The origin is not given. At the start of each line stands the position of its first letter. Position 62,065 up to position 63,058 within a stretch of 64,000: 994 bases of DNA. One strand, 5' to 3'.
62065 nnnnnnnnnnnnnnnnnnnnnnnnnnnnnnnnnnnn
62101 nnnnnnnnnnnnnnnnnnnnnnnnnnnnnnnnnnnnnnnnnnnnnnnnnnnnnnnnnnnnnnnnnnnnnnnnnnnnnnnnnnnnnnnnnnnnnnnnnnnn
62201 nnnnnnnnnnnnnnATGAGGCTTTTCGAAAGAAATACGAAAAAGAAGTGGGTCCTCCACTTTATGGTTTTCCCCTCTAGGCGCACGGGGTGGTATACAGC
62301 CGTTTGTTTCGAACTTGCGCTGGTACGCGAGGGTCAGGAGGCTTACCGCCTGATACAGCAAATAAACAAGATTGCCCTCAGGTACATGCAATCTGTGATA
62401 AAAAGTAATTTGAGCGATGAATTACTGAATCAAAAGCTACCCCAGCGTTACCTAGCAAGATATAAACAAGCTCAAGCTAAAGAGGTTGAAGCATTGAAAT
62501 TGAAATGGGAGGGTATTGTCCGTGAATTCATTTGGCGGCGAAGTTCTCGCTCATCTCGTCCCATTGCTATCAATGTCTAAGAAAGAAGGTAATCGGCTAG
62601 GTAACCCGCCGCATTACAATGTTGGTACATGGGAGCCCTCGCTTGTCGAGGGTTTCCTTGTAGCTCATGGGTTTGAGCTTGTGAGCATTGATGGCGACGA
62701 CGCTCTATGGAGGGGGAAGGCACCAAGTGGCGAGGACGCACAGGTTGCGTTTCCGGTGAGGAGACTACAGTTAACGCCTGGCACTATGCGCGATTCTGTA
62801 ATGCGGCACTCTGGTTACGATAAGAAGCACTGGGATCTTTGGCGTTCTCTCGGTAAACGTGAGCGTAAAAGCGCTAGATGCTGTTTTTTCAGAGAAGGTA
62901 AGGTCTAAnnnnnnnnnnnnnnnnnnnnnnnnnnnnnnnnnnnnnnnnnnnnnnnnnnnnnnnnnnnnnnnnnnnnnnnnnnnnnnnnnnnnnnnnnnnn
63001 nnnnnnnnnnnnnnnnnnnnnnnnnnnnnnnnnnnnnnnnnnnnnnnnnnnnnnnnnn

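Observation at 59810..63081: Second tRNA-bounded accessory segment with two DnaA-domain-IV-only proteins and a HicB/HicA-like pair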

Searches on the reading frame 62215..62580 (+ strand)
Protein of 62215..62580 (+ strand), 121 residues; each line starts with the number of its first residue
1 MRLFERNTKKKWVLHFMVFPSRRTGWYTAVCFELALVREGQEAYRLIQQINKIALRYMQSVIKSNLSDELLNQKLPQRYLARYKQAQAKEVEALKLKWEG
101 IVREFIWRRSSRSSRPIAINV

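Call 4: search_protein_families(library=pfam, proteins=[window:62215-62580:+], max_evalue=1)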
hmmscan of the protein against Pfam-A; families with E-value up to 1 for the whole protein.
window:62215-62580:+ (121 aa): 0 families

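Call 5: search_protein_families(library=ncbifam, proteins=[window:62215-62580:+], max_evalue=1)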
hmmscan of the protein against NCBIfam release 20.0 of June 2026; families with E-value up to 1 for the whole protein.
window:62215-62580:+ (121 aa): 1 family
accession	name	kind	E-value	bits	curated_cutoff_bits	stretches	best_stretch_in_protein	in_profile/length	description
NF010946.0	PRK14366.1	equivalog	0.032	13.7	284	1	45-95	18-64/195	Maf-like protein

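Call 38: search_protein_representatives(protein=window:62215-62577:+)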
Query: 121 residues. Proteins with E-value up to 0.001 (for the whole library): 106; up to 1e-10: 14; up to 1e-30: 0. The best 106 are listed.
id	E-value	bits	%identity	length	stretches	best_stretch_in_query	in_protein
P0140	3.1e-30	121.2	50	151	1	5-115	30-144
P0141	6.6e-29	117.0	50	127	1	4-106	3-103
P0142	4.3e-25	104.7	48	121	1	6-114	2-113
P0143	2.9e-22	95.6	43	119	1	4-115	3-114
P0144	4.0e-17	79.0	52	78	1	6-80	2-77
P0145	1.1e-14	71.1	40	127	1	7-98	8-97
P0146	1.9e-14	70.4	41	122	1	6-113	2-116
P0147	2.9e-14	69.8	38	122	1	6-104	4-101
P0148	4.8e-14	69.1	44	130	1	7-94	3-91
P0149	8.3e-14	68.3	42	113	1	6-102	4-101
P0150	4.9e-13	65.8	36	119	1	6-102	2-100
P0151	1.1e-11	61.5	43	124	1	6-89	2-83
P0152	5.3e-11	59.3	39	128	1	5-111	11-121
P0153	8.4e-11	58.6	41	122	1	7-86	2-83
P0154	3.6e-10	56.6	45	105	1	26-101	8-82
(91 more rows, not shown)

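Call 43: search_protein_families(library=pfam, alignment_id=A3, max_evalue=0.01)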
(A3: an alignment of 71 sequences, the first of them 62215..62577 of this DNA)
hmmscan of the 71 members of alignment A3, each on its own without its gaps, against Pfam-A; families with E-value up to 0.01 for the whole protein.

A. member 1, window:62215-62577:+ (121 aa): 0 families

B. families by the number of members that match (of 71 scanned): 5 families
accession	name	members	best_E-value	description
PF10799.13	YliH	1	0.00093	Biofilm formation protein (YliH/bssR)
PF25477.1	RESC1_2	1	0.0026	RESC1/2 CYTH-like domain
PF15570.11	Imm43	1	0.0048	Immunity protein 43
PF10312.14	Cactin_mid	1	0.006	Conserved mid region of cactin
PF01110.22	CNTF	1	0.0065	Ciliary neurotrophic factor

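Call 44: search_solved_structures(query=A3, max_evalue=10, show_alignments=2)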
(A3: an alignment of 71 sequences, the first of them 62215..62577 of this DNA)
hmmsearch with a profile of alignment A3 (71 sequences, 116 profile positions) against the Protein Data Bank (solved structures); distinct sequences matched with E-value up to 10: 2.
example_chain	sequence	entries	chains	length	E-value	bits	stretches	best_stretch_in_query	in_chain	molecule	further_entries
4ney_A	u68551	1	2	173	1.3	12.2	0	30-51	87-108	Engineered protein OR277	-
5cwf_A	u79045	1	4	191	9.6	9.4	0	36-65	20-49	Designed helical repeat protein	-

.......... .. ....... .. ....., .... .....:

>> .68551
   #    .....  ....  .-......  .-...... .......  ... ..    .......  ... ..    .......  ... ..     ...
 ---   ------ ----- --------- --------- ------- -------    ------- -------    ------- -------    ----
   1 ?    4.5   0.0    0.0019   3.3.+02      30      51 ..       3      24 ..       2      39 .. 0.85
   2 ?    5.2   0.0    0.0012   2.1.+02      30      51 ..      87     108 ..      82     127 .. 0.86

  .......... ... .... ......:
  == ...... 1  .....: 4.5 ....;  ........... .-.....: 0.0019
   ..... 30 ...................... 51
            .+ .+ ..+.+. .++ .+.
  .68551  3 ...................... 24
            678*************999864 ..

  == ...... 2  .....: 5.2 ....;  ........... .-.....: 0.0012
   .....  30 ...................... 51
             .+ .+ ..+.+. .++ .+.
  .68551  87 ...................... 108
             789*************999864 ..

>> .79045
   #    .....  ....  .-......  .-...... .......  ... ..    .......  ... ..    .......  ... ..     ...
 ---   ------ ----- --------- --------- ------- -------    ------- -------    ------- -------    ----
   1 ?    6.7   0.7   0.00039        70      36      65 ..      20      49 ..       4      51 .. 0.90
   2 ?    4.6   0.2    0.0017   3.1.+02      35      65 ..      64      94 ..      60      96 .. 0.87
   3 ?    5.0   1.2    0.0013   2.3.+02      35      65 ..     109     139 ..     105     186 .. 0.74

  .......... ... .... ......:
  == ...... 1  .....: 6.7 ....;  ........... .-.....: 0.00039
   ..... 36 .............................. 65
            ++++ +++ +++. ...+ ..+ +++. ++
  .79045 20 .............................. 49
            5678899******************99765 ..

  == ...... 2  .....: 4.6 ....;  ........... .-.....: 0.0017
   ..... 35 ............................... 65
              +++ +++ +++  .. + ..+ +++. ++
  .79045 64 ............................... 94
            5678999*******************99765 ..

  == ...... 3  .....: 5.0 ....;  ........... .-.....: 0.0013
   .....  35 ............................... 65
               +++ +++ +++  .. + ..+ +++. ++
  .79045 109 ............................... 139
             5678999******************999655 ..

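Call 46: predict_structure(alignment_id=A3)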
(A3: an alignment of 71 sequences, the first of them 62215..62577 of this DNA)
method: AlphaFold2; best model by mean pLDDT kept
length: 121 residues; sequences in the alignment: 71
mean_pLDDT: 88.2   pTM: 0.70
mean pLDDT of the five models: 88.2, 86.2, 85.9, 85.7, 82.1
residues with pLDDT >= 90: 84; 70-90: 19; 50-70: 14; < 50: 4
segments of 3 or more residues with pLDDT < 50: none
pLDDT, mean of each block of 10 residues (from residue 1): 86 96 97 98 97 98 98 96 91 84 67 52 66
secondary structure, 60 per line:
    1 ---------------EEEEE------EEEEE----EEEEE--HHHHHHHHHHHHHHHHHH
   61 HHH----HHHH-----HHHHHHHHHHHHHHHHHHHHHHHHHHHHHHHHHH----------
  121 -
elements in order: E16-20 E27-31 E36-40 H43-63 H68-71 H77-110

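Call 59: search_protein_families(library=phrogs, proteins=[window:62215-62580:+], max_evalue=0.1)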
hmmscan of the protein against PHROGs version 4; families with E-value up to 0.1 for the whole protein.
window:62215-62580:+ (121 aa): 1 family
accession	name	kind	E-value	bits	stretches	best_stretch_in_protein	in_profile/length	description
phrog_12841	-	unknown function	0.00059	21.2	1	18-86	10-81/106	-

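Call 60: search_protein_families(library=padloc, proteins=[window:62215-62580:+], max_evalue=0.1)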
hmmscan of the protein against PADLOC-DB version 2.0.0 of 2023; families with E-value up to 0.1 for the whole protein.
window:62215-62580:+ (121 aa): 0 families

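Call 101: fold_search(model_id=the predicted structure, library=pdb)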
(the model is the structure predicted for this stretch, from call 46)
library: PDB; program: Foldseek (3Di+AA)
matches with E <= 10: 130; with E <= 0.001: 0
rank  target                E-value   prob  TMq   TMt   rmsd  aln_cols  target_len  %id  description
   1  3k6q_A                2.7e-01  0.92  0.36  0.32   3.4        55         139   20  CRYSTAL STRUCTURE OF An antitoxin part of a putative toxin/antitoxin system (SWOL_0700) FROM SYNTROPHOMONAS WOLFEI SUB (released 2009-10-27)
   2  1fu1_A                6.9e-01  0.21  0.28  0.20  20.8       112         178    7  CRYSTAL STRUCTURE OF HUMAN XRCC4 (released 2000-12-11)
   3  3k6q_B                1.1e+00  0.69  0.36  0.32   3.3        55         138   20  CRYSTAL STRUCTURE OF An antitoxin part of a putative toxin/antitoxin system (SWOL_0700) FROM SYNTROPHOMONAS WOLFEI SUB (released 2009-10-27)
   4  4xa4_B                1.5e+00  0.14  0.28  0.17  20.9       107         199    7  Crystal Structure of the coiled-coil surrounding Skip 3 of MYH7 (released 2015-07-01)
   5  7lt3_F                1.5e+00  0.08  0.25  0.15  31.8       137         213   12  NHEJ Long-range synaptic complex (released 2021-04-14)
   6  2yzt                  1.6e+00  0.44  0.30  0.51   2.5        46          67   20  Crystal structure of uncharacterized conserved protein from Thermus thermophilus HB8 (released 2007-11-06)
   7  4xa4_A                1.6e+00  0.13  0.27  0.17  21.5       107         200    7  Crystal Structure of the coiled-coil surrounding Skip 3 of MYH7 (released 2015-07-01)
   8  3w03_C                1.6e+00  0.06  0.18  0.14  18.4       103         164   14  XLF-XRCC4 complex (released 2012-11-07)
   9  4dkk                  1.7e+00  0.11  0.20  0.23   5.8        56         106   11  The X-ray Crystal Structure of the Human STAU1 SSM-'RBD'5 Domain-Swapped Dimer (released 2013-03-20)
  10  3mud_B                2.2e+00  0.07  0.22  0.16  22.3        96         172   10  Structure of the Tropomyosin Overlap Complex from Chicken Smooth Muscle (released 2010-06-23)
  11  6i6s_A                2.5e+00  0.04  0.16  0.18  13.1        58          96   17  Circular permutant of ribosomal protein S6, adding 9aa to C terminal of P68-69, L75A mutant (released 2019-11-27)
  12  8qy7                  2.7e+00  0.08  0.23  0.05  11.1       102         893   14  Zorya anti-bacteriophage defense system ZorD apo form (released 2024-11-06)
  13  1ik9_A                2.7e+00  0.06  0.24  0.15  25.8       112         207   12  CRYSTAL STRUCTURE OF A XRCC4-DNA LIGASE IV COMPLEX (released 2001-11-21)
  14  5cj0_B                2.9e+00  0.09  0.28  0.17  21.3       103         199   12  Crystal Structure of Amino Acids 1631-1692 of MYH7 (released 2015-12-02)
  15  6iuf_A                3.1e+00  0.09  0.20  0.24   6.5        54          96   17  Crystal structure of Anti-CRISPR protein AcrVA5 (released 2019-04-10)
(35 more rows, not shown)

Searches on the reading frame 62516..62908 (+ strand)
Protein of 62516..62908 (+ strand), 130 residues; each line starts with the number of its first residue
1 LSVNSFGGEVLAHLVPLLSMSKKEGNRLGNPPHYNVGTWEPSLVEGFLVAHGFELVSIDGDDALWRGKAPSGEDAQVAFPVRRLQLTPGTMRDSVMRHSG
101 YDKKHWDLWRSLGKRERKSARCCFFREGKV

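Call 4: search_protein_families(library=pfam, proteins=[window:62516-62908:+], max_evalue=1)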
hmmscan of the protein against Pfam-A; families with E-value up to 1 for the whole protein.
window:62516-62908:+ (130 aa): 0 families

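Call 5: search_protein_families(library=ncbifam, proteins=[window:62516-62908:+], max_evalue=1)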
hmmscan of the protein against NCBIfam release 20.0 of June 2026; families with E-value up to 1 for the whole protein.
window:62516-62908:+ (130 aa): 0 families

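Call 30: find_homologous_proteins(query=window:62573-62905:+, max_evalue=0.01)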
Query window:62573-62905:+ (111 aa): 14 proteins with E <= 0.01 among 15 candidates.
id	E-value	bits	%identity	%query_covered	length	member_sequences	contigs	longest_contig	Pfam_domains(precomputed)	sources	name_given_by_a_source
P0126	2.7e-72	258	100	100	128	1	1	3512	-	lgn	-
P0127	1.7e-42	162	74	83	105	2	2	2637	-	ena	-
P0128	8.2e-42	160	75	83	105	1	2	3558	-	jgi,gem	-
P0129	1.2e-40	156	68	91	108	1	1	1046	-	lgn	-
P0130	5.6e-40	154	73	83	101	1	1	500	-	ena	-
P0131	5.0e-38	148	67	86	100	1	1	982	-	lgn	-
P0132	2.0e-36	142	66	86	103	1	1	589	-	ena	-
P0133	3.2e-36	142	66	84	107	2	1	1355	-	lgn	-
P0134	4.6e-36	141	64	86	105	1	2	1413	-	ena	-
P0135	7.1e-35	137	63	84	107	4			-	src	-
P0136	8.2e-29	118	61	82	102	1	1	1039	-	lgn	-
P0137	1.9e-26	110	49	86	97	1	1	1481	-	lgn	-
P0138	9.2e-25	105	70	60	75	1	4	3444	-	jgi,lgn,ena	-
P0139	9.5e-23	98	74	55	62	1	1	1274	-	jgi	-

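Call 33: find_encoding_contigs(protein=P0128, flank=5000)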
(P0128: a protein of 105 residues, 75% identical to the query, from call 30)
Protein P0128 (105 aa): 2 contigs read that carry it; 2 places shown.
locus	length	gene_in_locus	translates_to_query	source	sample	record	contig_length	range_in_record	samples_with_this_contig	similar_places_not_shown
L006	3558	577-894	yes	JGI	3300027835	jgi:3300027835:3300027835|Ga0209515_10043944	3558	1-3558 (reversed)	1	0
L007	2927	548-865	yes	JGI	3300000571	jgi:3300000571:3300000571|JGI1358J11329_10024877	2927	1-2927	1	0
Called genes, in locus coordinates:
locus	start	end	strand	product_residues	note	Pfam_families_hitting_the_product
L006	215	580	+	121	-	-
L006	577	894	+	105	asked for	-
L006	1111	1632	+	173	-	-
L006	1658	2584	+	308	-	-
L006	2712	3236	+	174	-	PF01931:NTPase_I-T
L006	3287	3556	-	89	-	?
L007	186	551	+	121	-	-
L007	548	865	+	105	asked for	-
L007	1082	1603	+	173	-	-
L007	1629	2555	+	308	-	-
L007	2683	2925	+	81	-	?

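Call 34: find_encoding_contigs(protein=P0138, flank=5000)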
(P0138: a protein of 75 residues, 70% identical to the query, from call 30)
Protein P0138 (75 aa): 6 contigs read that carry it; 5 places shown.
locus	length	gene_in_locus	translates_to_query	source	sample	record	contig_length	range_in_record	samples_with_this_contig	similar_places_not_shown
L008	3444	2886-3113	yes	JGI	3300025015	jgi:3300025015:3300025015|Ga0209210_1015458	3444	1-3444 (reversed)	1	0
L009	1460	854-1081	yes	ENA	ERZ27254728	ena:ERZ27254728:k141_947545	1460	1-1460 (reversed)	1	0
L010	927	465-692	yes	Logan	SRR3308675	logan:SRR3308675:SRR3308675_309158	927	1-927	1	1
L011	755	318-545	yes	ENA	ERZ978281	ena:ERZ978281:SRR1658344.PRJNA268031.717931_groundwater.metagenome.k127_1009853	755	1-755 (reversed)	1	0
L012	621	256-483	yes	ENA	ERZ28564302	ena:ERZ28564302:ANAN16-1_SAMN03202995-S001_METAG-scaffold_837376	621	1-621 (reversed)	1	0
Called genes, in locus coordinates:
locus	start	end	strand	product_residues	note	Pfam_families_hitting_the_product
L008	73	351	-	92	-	PF01016:Ribosomal_L27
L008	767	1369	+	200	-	PF00929:RNase_T (weak)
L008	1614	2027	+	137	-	-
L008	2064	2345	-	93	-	-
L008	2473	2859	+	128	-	-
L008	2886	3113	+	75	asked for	-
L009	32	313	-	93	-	-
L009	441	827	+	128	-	-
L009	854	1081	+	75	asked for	-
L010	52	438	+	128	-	-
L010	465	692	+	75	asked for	-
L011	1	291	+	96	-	?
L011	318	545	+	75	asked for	-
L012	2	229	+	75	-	?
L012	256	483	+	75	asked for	-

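Call 35: search_solved_structures(query=A1, max_evalue=10, show_alignments=3)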
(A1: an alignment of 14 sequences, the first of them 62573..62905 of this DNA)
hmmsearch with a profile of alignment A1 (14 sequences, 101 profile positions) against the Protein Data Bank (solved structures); distinct sequences matched with E-value up to 10: 1.
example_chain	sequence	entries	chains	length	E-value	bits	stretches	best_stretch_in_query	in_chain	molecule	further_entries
7t8s_D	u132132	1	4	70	0.8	13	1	26-72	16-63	phycoerythrin alpha-2 subunit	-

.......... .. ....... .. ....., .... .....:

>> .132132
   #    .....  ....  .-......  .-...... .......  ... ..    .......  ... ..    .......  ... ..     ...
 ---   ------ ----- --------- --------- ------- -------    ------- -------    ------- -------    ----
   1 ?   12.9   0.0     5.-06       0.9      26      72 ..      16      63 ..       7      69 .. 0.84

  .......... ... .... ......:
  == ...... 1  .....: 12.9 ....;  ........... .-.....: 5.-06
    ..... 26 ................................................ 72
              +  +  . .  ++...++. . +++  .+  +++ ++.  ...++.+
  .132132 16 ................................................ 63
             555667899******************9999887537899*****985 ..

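Call 40: predict_structure(alignment_id=A1)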
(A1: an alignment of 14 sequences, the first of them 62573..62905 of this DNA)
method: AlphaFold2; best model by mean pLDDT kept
length: 111 residues; sequences in the alignment: 14
mean_pLDDT: 77.7   pTM: 0.69
mean pLDDT of the five models: 77.7, 76.5, 74.9, 74.1, 73.5
residues with pLDDT >= 90: 26; 70-90: 55; 50-70: 11; < 50: 19
segments of 3 or more residues with pLDDT < 50: 1-17
pLDDT, mean of each block of 10 residues (from residue 1): 44 51 89 92 91 91 73 81 88 87 71 44
secondary structure, 60 per line:
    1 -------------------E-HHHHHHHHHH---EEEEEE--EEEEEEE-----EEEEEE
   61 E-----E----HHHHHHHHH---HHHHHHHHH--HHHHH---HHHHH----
elements in order: H22-31 E35-40 E43-49 E55-61 H72-80 H84-92 H95-99 H103-107

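Call 59: search_protein_families(library=phrogs, proteins=[window:62573-62908:+], max_evalue=0.1)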
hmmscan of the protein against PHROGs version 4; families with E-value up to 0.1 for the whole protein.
window:62573-62908:+ (111 aa): 0 families

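Call 60: search_protein_families(library=padloc, proteins=[window:62573-62908:+], max_evalue=0.1)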
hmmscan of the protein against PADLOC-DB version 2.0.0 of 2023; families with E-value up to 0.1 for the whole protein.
window:62573-62908:+ (111 aa): 0 families

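Call 79: find_related_loci(query=A1, collection=viral_contigs, flank=4000)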
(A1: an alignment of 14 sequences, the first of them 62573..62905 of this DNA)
Query A1 (111 aa) in viral_contigs; peptide patterns used: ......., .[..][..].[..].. (x = any residue, [..] = any of these).
100 stretches matched a pattern, but none encodes a relative of the query by tblastn (E <= 1e-3).

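Call 90: search_protein_families(library=pfam, alignment_id=A1, max_evalue=10)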
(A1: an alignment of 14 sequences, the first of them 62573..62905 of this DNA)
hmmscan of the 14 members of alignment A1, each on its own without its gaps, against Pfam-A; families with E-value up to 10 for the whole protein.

A. member 1, window:62573-62905:+ (111 aa): 0 families

B. families by the number of members that match (of 14 scanned): 1 family
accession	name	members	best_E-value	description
PF22490.1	EndA_linker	2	1.5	tRNA-splicing endonuclease, linker domain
